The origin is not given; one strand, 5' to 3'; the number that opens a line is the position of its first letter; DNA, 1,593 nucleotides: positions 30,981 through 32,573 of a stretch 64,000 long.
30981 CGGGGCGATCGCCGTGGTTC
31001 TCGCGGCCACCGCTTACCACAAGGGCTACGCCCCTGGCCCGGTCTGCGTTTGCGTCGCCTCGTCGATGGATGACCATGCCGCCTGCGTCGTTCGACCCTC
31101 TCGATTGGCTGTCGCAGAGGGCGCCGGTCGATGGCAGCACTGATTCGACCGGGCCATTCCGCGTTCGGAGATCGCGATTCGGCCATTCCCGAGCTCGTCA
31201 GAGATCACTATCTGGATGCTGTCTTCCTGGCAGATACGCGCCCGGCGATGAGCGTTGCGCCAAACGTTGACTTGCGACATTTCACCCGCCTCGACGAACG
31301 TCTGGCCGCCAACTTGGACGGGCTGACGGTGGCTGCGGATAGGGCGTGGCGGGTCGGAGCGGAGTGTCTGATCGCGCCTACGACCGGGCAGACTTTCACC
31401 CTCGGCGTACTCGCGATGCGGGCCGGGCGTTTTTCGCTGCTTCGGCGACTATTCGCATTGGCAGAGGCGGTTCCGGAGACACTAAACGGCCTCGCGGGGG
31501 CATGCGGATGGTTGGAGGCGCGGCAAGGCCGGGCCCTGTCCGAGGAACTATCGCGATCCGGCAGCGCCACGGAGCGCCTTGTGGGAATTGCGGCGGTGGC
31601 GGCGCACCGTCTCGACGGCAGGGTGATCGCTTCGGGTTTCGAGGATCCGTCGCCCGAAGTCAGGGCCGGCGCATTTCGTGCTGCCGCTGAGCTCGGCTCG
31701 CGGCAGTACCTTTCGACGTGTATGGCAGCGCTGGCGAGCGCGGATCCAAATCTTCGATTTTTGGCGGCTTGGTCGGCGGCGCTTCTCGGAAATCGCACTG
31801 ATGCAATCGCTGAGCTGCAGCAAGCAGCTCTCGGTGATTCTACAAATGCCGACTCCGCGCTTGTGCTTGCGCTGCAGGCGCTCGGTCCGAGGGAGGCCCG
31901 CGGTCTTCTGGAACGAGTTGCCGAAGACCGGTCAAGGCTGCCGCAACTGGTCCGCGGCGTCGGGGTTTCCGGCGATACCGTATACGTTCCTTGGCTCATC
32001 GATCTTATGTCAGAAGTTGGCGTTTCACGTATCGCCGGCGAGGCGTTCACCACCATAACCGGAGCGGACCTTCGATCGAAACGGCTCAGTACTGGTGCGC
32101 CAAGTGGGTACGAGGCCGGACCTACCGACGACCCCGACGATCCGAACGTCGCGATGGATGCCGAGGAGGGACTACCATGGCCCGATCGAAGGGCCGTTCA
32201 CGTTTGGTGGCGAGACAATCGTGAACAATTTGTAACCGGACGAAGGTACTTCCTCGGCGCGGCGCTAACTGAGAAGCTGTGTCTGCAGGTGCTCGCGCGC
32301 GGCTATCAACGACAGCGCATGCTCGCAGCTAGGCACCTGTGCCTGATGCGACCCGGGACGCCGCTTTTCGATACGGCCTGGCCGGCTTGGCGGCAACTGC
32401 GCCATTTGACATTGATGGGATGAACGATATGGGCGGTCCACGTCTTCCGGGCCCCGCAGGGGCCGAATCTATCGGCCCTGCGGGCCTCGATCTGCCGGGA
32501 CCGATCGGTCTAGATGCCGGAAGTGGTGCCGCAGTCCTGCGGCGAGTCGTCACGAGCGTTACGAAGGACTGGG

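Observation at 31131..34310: HExxH (DUF922-like) protein flanked by two paralogous TIGR02270-type helical-repeat proteins: candidate uncharacterised T6SS effector module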

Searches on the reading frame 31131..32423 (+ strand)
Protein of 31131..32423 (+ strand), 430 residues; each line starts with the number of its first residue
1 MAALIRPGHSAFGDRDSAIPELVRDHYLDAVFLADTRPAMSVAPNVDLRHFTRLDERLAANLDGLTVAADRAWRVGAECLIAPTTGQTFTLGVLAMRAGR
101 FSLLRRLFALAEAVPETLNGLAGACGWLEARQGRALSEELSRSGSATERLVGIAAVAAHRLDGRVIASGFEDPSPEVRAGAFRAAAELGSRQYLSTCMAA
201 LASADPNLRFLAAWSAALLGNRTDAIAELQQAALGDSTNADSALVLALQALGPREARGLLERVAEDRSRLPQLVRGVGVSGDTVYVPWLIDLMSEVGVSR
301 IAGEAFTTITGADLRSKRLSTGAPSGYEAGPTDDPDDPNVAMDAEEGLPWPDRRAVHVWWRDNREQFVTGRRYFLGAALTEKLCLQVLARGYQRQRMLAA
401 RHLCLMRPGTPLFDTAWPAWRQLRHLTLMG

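Call 3: search_protein_families(library=pfam, proteins=[window:31131-32423:+], max_evalue=0.1)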
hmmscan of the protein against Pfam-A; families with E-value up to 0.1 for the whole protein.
window:31131-32423:+ (430 aa): 3 families
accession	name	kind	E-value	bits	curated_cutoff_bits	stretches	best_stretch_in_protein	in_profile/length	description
PF13646.12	HEAT_2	-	2e-09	38.1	27.7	1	170-247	8-86/88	HEAT repeats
PF02985.28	HEAT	-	0.03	15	23.5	0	167-188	6-27/31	HEAT repeat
PF25062.1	ARM_TT21_N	-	0.093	12.9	40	0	196-232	16-53/222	Tetratricopeptide repeat protein 21 N-terminal ARM repeat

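Call 4: search_protein_families(library=ncbifam, proteins=[window:31131-32423:+], max_evalue=0.1)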
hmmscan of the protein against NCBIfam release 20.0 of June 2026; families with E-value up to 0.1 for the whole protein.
window:31131-32423:+ (430 aa): 2 families
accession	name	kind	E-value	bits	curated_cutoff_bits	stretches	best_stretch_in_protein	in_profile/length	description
TIGR02270.1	TIGR02270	subfamily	4.4e-87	292.8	206.8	1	20-423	3-408/410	TIGR02270 family protein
NF010374.0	PRK13800.1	equivalog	0.047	11.9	1196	1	153-251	767-866/898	fumarate reductase/succinate dehydrogenase flavoprotein subunit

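Call 52: find_homologous_proteins(query=window:31131-32423:+, max_evalue=0.001)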
Query window:31131-32423:+ (430 aa): 419 proteins with E <= 0.001 among 8000 candidates; the best 120 are listed.
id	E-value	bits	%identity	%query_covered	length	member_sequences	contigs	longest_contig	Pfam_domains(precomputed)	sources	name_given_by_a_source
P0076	5.6e-280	946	100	100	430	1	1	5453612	PF13646.13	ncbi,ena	-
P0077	1.4e-104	369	48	93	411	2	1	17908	PF13646.13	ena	-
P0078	4.7e-104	367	46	96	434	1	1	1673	PF13646.13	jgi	-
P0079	1.4e-103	365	47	96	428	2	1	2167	PF13646.13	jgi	jgi:uncharacterized protein (TIGR02270 family)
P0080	3.6e-102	361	44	96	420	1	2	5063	PF13646.13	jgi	jgi:uncharacterized protein (TIGR02270 family)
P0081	4.0e-102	360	45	96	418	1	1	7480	PF13646.13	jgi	jgi:uncharacterized protein (TIGR02270 family)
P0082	1.0e-101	359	47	96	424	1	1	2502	PF13646.13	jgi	jgi:uncharacterized protein (TIGR02270 family)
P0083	1.7e-101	358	46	97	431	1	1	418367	PF13646.13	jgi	jgi:uncharacterized protein (TIGR02270 family)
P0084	6.2e-101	357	45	96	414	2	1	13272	PF13646.13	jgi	jgi:uncharacterized protein (TIGR02270 family)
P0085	8.4e-101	356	44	96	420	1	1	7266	PF13646.13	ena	-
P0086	1.0e-100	356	45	95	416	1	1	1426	PF13646.13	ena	-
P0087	1.1e-100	356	46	96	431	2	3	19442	PF13646.13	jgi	jgi:uncharacterized protein (TIGR02270 family)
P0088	1.5e-100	355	45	96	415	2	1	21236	PF13646.13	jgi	jgi:uncharacterized protein (TIGR02270 family)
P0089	1.6e-100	355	46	96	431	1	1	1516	PF13646.13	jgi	jgi:uncharacterized protein (TIGR02270 family)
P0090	1.9e-100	355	47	95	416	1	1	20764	PF13646.13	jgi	jgi:uncharacterized protein (TIGR02270 family)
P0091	2.3e-100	355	44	96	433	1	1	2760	PF13646.13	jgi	jgi:uncharacterized protein (TIGR02270 family)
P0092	2.5e-100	355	45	96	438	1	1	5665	PF13646.13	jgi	jgi:uncharacterized protein (TIGR02270 family)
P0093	3.1e-100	354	44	96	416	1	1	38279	PF13646.13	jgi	jgi:uncharacterized protein (TIGR02270 family)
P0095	4.1e-100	354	43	96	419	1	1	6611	PF13646.13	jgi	jgi:uncharacterized protein (TIGR02270 family)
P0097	4.9e-100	354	45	96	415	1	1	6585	-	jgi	jgi:uncharacterized protein (TIGR02270 family)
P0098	4.9e-100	354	46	96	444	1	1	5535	PF13646.13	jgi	jgi:uncharacterized protein (TIGR02270 family)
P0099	7.8e-100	353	44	97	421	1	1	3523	PF13646.13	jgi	jgi:uncharacterized protein (TIGR02270 family)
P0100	8.1e-100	353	45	95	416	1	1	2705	PF13646.13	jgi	jgi:uncharacterized protein (TIGR02270 family)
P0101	8.5e-100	353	45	96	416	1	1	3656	-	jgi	jgi:uncharacterized protein (TIGR02270 family)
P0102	8.7e-100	353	46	96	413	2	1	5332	PF13646.13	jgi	jgi:uncharacterized protein (TIGR02270 family)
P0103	1.4e-99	352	45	96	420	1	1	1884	PF13646.13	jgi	jgi:uncharacterized protein (TIGR02270 family)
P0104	2.1e-99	352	45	97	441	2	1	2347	PF13646.13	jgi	jgi:uncharacterized protein (TIGR02270 family)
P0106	4.1e-99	351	44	96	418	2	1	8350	PF13646.13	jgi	jgi:uncharacterized protein (TIGR02270 family)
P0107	6.3e-99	350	45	96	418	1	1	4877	PF13646.13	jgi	jgi:uncharacterized protein (TIGR02270 family)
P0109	1.3e-98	349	43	96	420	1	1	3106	PF13646.13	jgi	jgi:uncharacterized protein (TIGR02270 family)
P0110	1.5e-98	349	44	95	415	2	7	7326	PF13646.13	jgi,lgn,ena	jgi:uncharacterized protein (TIGR02270 family)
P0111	1.8e-98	348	45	96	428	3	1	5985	PF13646.13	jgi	jgi:uncharacterized protein (TIGR02270 family)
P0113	3.4e-98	348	44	96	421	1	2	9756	PF13646.13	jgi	jgi:uncharacterized protein (TIGR02270 family)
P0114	3.4e-98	348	45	96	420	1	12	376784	PF13646.13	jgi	jgi:uncharacterized protein (TIGR02270 family)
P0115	5.4e-98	347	44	96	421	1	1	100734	PF13646.13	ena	-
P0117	8.3e-98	346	42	96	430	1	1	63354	PF13646.13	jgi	jgi:uncharacterized protein (TIGR02270 family)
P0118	8.3e-98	346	44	96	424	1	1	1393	PF13646.13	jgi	jgi:uncharacterized protein (TIGR02270 family)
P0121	2.3e-97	345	44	97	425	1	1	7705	PF13646.13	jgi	jgi:uncharacterized protein (TIGR02270 family)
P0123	4.1e-97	344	43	96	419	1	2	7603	PF13646.13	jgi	jgi:uncharacterized protein (TIGR02270 family)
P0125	5.5e-97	344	45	97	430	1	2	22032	PF13646.13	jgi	jgi:uncharacterized protein (TIGR02270 family)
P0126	7.1e-97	343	43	96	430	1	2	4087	PF13646.13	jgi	jgi:uncharacterized protein (TIGR02270 family)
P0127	7.4e-97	343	46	95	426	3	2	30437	PF13646.13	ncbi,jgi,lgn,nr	ncbi:MAG TPA: TIGR02270 family protein [Steroidobacteraceae bacterium]|nr:TIGR02270 family protein [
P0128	9.8e-97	343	43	96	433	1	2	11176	PF13646.13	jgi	jgi:uncharacterized protein (TIGR02270 family)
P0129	1.2e-96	342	45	97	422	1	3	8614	PF13646.13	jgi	jgi:uncharacterized protein (TIGR02270 family)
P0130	1.3e-96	342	45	98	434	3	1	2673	PF13646.13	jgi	jgi:uncharacterized protein (TIGR02270 family)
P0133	1.5e-96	342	44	95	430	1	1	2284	PF13646.13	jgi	jgi:uncharacterized protein (TIGR02270 family)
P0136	2.6e-96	341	43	96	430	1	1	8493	PF13646.13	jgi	jgi:uncharacterized protein (TIGR02270 family)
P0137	3.7e-96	341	43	96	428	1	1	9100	-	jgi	jgi:uncharacterized protein (TIGR02270 family)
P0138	5.3e-96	340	45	95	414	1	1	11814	PF13646.13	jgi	jgi:uncharacterized protein (TIGR02270 family)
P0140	6.0e-96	340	41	96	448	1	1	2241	PF13646.13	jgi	jgi:uncharacterized protein (TIGR02270 family)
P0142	7.3e-96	340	45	96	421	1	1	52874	-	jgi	jgi:uncharacterized protein (TIGR02270 family)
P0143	7.4e-96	340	44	95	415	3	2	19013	PF13646.13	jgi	jgi:uncharacterized protein (TIGR02270 family)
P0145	8.8e-96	340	44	91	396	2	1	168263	PF13646.13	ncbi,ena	-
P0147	1.8e-95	339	43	96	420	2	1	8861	PF13646.13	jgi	jgi:uncharacterized protein (TIGR02270 family)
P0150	3.1e-95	338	43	96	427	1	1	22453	PF13646.13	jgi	jgi:uncharacterized protein (TIGR02270 family)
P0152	3.9e-95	337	44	95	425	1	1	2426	PF13646.13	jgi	jgi:uncharacterized protein (TIGR02270 family)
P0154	5.2e-95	337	45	97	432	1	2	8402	PF13646.13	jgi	jgi:uncharacterized protein (TIGR02270 family)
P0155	5.3e-95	337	45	96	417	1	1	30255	PF13646.13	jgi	jgi:uncharacterized protein (TIGR02270 family)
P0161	1.0e-94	336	44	95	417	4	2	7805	PF13646.13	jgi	jgi:uncharacterized protein (TIGR02270 family)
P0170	4.6e-94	334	44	96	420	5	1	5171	-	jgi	jgi:uncharacterized protein (TIGR02270 family)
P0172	9.0e-94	333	44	96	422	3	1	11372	PF13646.13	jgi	jgi:uncharacterized protein (TIGR02270 family)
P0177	1.8e-93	332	43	95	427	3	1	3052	PF13646.13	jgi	jgi:uncharacterized protein (TIGR02270 family)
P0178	2.5e-93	331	42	96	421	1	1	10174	PF13646.13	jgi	jgi:uncharacterized protein (TIGR02270 family)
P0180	3.4e-93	331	44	96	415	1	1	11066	PF13646.13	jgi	jgi:uncharacterized protein (TIGR02270 family)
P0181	4.7e-93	331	43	96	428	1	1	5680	PF13646.13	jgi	jgi:uncharacterized protein (TIGR02270 family)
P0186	8.8e-93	330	43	96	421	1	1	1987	PF13646.13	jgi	jgi:uncharacterized protein (TIGR02270 family)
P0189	2.1e-92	328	42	96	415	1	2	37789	-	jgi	jgi:uncharacterized protein (TIGR02270 family)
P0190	2.7e-92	328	43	96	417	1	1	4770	PF13646.13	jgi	jgi:uncharacterized protein (TIGR02270 family)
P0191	3.3e-92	328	43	96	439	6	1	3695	PF13646.13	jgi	jgi:uncharacterized protein (TIGR02270 family)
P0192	3.5e-92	328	43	94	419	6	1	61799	PF13646.13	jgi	jgi:uncharacterized protein (TIGR02270 family)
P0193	3.7e-92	328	45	96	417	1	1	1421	-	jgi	jgi:uncharacterized protein (TIGR02270 family)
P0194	3.9e-92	328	42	96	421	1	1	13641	-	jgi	jgi:uncharacterized protein (TIGR02270 family)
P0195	5.3e-92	327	42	96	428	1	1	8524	PF13646.13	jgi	jgi:uncharacterized protein (TIGR02270 family)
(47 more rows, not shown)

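Call 53: find_encoding_contigs(protein=P0076, flank=10000, max_places=2)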
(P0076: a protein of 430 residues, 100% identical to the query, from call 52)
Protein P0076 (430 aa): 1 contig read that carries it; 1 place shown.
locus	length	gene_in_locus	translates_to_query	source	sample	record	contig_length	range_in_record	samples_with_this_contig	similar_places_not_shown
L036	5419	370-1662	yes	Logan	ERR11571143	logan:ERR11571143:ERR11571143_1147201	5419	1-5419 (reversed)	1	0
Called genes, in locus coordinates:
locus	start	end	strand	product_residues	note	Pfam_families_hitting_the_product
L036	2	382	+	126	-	?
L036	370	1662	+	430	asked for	PF13646:HEAT_2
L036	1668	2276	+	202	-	PF06037:DUF922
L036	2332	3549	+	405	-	PF13646:HEAT_2 (faint)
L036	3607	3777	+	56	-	-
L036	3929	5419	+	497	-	?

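Call 65: find_encoding_contigs(protein=P0083, flank=8000, max_places=1)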
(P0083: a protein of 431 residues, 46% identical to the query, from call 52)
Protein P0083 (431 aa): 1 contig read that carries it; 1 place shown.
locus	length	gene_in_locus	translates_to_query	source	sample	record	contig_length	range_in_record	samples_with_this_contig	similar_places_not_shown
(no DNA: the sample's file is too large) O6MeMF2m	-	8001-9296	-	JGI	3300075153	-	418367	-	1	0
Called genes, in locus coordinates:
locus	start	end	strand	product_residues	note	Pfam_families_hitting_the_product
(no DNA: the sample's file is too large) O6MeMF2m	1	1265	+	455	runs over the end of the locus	PF13432:TPR_16, PF00515:TPR_1, PF13414:TPR_11, PF13424:TPR_12, PF13432:TPR_16, PF14559:TPR_19, PF00515:TPR_1, PF07719:TPR_2, +23 more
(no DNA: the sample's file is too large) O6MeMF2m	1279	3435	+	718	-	PF05954:Phage_GPD, PF04717:Phage_base_V, PF22178:Gp5_trimer_C, PF06715:Gp5_C (faint), PF22178:Gp5_trimer_C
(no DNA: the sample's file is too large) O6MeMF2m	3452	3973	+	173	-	PF20093:DUF6484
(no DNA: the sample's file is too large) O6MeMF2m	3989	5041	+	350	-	PF09937:DUF2169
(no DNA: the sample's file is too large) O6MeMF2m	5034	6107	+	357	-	PF00109:ketoacyl-synt (faint)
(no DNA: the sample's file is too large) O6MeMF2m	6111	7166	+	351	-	PF13665:Tox-PAAR-like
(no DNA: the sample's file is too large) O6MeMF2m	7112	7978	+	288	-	PF28040:DUF8367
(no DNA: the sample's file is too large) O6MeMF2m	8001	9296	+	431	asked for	PF13646:HEAT_2 (weak)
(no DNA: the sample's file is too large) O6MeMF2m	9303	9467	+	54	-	-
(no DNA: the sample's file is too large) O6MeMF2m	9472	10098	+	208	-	PF25459:AIM3_BBC1_C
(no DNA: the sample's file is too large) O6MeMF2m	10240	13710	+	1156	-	PF00069:Pkinase, PF01636:APH (faint), PF07714:PK_Tyr_Ser-Thr, PF03109:ABC1 (weak), PF18998:Flg_new_2 (weak)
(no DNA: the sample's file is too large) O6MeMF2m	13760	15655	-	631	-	PF00246:Peptidase_M14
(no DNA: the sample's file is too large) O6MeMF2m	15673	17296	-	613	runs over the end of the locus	PF00246:Peptidase_M14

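Call 66: find_encoding_contigs(protein=P0114, flank=8000, max_places=1)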
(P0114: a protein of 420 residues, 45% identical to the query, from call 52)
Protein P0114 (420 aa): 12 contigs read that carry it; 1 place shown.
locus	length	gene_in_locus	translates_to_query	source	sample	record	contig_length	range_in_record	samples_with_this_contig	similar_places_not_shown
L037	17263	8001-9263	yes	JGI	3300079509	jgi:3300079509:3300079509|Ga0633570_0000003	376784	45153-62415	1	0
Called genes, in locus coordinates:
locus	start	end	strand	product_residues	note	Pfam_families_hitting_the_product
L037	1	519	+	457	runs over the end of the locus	PF13424:TPR_12, PF13432:TPR_16, PF13414:TPR_11, PF13489:Methyltransf_23, PF08241:Methyltransf_11, PF08242:Methyltransf_12, PF13649:Methyltransf_25, PF13847:Methyltransf_31, +18 more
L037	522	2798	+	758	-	PF05954:Phage_GPD, PF04717:Phage_base_V, PF22178:Gp5_trimer_C, PF06715:Gp5_C (faint), PF22178:Gp5_trimer_C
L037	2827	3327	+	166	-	PF20093:DUF6484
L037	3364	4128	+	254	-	PF13665:Tox-PAAR-like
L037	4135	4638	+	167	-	-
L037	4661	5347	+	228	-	-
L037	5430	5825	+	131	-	-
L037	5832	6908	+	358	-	PF09937:DUF2169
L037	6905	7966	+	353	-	-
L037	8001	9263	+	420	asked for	PF13646:HEAT_2 (faint)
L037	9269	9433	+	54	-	-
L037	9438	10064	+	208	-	PF25459:AIM3_BBC1_C, PF05257:CHAP (faint)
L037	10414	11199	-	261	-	-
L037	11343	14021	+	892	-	PF00069:Pkinase, PF01636:APH (faint), PF07714:PK_Tyr_Ser-Thr, PF03109:ABC1, PF18998:Flg_new_2 (faint)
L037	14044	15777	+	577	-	PF02543:Carbam_trans_N, PF22521:HypF_C_2 (weak), PF02543:Carbam_trans_N, PF16861:Carbam_trans_C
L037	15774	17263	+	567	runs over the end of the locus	PF13231:PMT_2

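Call 67: find_encoding_contigs(protein=P0145, flank=8000, max_places=1)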
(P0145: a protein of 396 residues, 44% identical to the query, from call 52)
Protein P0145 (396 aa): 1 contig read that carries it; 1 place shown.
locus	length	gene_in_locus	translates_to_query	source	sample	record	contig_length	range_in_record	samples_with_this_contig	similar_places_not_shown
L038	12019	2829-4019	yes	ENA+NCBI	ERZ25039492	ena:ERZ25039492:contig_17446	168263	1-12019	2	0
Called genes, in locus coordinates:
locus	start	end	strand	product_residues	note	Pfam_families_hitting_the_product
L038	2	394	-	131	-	?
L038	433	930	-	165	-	-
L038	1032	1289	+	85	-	-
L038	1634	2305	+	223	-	PF01797:Y1_Tnp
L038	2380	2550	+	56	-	-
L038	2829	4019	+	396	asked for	PF13646:HEAT_2 (faint)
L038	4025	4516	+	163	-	-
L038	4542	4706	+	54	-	-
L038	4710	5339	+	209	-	PF25459:AIM3_BBC1_C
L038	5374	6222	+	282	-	PF14891:Peptidase_M91 (weak)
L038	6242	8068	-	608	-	-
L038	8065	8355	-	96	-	-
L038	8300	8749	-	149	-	-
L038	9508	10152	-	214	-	PF00069:Pkinase, PF07714:PK_Tyr_Ser-Thr, PF01636:APH (faint), PF03109:ABC1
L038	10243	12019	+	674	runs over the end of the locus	PF01590:GAF (weak), PF13185:GAF_2, PF00989:PAS, PF08448:PAS_4, PF08447:PAS_3, PF00512:HisKA, PF02518:HATPase_c, PF00072:Response_reg, +1 more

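Call 88: search_protein_families(library=pfam, proteins=[L038:4025-4516:+, L038:5374-6222:+, L037:4135-4638:+, L037:4661-5347:+, L037:5430-5825:+], max_evalue=0.1)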
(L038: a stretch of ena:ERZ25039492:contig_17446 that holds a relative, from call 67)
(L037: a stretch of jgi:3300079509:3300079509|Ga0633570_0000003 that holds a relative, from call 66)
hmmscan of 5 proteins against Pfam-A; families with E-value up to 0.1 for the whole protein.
L038:4025-4516:+ (163 aa): 1 family
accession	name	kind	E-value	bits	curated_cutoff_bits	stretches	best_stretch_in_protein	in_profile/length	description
PF20370.3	DUF6665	-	0.017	15.8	27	1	56-129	10-83/106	Family of unknown function (DUF6665)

L038:5374-6222:+ (282 aa): 2 families
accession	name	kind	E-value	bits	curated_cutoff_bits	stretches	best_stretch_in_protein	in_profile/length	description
PF14891.12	Peptidase_M91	-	1.4e-08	35.8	25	1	10-239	4-114/176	Effector protein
PF01742.23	Peptidase_M27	-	0.019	14.3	27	1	213-239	225-251/423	Clostridial neurotoxin zinc protease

L037:4135-4638:+ (167 aa): 0 families

L037:4661-5347:+ (228 aa): 4 families
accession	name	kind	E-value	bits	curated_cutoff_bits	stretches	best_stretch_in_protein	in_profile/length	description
PF00805.28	Pentapeptide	-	2.5e-36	123.2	20.2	5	29-68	1-40/40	Pentapeptide repeats (8 copies)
PF13599.13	Pentapeptide_4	-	2.2e-23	82.6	38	3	100-176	2-78/78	Pentapeptide repeat region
PF13576.12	Pentapeptide_3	-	3.3e-19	69.3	27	4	30-69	5-47/48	Pentapeptide repeats (9 copies)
PF05264.16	CfAFP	-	0.086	13.3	25.9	0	37-72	85-122/137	Choristoneura fumiferana antifreeze protein (CfAFP)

L037:5430-5825:+ (131 aa): 0 families

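Call 98: list_cluster_members(proteins=[P0076])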
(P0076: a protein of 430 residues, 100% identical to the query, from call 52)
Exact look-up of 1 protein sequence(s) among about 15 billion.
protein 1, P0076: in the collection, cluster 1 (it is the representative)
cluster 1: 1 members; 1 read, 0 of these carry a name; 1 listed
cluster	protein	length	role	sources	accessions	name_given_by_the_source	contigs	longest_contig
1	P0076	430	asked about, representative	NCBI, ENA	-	-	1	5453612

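Call 99: search_solved_structures(query=window:31131-32423:+, max_evalue=1)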
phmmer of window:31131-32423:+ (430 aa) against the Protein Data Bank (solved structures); distinct sequences matched with E-value up to 1: 17.
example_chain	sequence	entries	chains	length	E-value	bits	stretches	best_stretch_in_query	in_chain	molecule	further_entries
9sah_A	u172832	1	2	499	3e-08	36.3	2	169-268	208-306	E4-NB2 synthetic fusion protein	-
4zv6_A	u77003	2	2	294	4.8e-07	32.4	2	168-223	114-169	AlphaRep-7 | alpha-Rep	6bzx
4xl5_C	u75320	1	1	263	8.3e-06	28.3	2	168-286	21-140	bGFP-A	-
6fsq_A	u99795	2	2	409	0.00037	22.9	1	169-268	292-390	alphaRep A3_bGFPD | A3_bGFPD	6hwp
6gwc_C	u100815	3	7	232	0.00039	22.8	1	166-317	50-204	iE5 ALPHAREP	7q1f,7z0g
5dcq_A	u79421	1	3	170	0.0019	20.5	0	168-222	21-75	artificial repeat proteins (alphaREP3)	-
7p0h_A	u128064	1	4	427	0.0021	20.4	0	169-254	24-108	Helicobacter pylori ComF fused to an artificial alphaREP crystallization helper (named B2)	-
4xvp_D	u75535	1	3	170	0.0022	20.3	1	168-226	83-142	BGFP-C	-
8aw4_B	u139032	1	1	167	0.0044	19.3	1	167-268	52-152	ALPHAREP bGFPD-YY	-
9rhz_A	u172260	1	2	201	0.018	17.3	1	169-316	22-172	ALPHAREP bE5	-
6g4j_B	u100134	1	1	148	0.022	17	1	168-268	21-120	alphaREP bE8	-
6gwd_G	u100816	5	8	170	0.025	16.9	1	168-271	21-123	iiH5 ALPHAREP | iih5 Alpha Repeating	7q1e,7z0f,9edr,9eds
6veh_A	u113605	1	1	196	0.029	16.6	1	168-268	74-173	HEAT repeat domain-containing protein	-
8aw4_A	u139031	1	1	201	0.033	16.4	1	169-268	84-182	ALPHAREP bB-E3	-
6gx7_E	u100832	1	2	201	0.04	16.2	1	169-268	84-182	iiiA5 ALPHAREP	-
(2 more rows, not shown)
